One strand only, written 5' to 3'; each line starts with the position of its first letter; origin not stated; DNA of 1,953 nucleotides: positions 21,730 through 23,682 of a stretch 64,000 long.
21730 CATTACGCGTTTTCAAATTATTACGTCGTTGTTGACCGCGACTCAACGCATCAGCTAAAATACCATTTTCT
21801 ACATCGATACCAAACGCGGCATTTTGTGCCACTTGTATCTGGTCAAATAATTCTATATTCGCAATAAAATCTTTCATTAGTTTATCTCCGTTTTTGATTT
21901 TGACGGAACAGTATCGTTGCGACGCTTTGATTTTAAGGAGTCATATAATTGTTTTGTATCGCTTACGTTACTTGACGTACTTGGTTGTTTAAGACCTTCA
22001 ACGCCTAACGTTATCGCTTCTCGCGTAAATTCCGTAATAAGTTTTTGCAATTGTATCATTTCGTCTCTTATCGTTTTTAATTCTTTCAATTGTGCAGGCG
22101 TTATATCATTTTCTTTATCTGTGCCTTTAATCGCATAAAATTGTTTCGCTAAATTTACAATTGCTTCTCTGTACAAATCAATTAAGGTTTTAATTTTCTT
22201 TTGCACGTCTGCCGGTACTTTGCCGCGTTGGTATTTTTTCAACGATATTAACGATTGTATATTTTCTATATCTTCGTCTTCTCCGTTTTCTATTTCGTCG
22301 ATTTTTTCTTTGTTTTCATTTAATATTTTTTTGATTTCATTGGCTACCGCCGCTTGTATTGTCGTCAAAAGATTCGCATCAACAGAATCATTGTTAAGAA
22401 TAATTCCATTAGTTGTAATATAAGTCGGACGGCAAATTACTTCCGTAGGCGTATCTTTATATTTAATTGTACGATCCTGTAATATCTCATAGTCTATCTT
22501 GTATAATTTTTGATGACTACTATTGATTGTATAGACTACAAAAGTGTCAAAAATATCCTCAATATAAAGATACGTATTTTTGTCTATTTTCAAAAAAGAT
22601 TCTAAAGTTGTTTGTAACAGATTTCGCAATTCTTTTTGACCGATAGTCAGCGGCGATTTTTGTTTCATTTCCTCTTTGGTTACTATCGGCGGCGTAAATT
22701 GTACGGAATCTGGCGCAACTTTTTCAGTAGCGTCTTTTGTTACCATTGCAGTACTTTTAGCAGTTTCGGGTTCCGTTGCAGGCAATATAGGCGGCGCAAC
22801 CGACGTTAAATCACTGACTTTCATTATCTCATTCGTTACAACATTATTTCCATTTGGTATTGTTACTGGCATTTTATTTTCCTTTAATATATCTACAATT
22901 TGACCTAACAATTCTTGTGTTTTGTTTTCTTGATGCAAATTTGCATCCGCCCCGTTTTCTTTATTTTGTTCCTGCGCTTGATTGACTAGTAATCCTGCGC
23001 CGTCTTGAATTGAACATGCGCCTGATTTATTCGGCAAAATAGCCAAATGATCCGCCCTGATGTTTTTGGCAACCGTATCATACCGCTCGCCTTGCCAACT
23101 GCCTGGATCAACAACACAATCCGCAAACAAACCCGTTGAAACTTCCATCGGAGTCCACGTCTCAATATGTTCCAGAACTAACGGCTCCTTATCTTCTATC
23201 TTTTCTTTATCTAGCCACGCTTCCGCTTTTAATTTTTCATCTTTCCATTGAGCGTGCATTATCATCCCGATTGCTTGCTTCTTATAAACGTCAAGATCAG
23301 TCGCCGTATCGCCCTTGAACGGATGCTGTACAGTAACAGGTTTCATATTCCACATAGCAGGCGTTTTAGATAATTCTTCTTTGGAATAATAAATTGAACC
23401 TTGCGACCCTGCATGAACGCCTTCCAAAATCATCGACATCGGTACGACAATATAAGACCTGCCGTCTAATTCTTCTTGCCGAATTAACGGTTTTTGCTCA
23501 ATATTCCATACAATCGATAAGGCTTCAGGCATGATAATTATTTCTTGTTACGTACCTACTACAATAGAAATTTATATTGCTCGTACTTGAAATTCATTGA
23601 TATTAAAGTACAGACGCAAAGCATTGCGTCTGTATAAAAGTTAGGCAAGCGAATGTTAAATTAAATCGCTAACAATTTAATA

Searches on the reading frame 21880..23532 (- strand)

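Call 17: search_protein_families(library=phrogs, proteins=[window:21880-23532:-], max_evalue=0.001)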
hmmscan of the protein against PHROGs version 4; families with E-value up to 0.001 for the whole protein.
window:21880-23532:- (551 aa): 4 families
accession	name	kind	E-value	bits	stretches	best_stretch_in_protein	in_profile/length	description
phrog_760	-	unknown function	2e-25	90.9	2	16-217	16-227/447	-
phrog_530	-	head and packaging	7.4e-10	39.5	1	47-179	65-192/390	head maturation protease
phrog_12864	-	head and packaging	4.1e-09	37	1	47-179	84-208/468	head maturation protease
phrog_2229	-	head and packaging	5.1e-09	36.9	1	48-270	61-274/428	head maturation protease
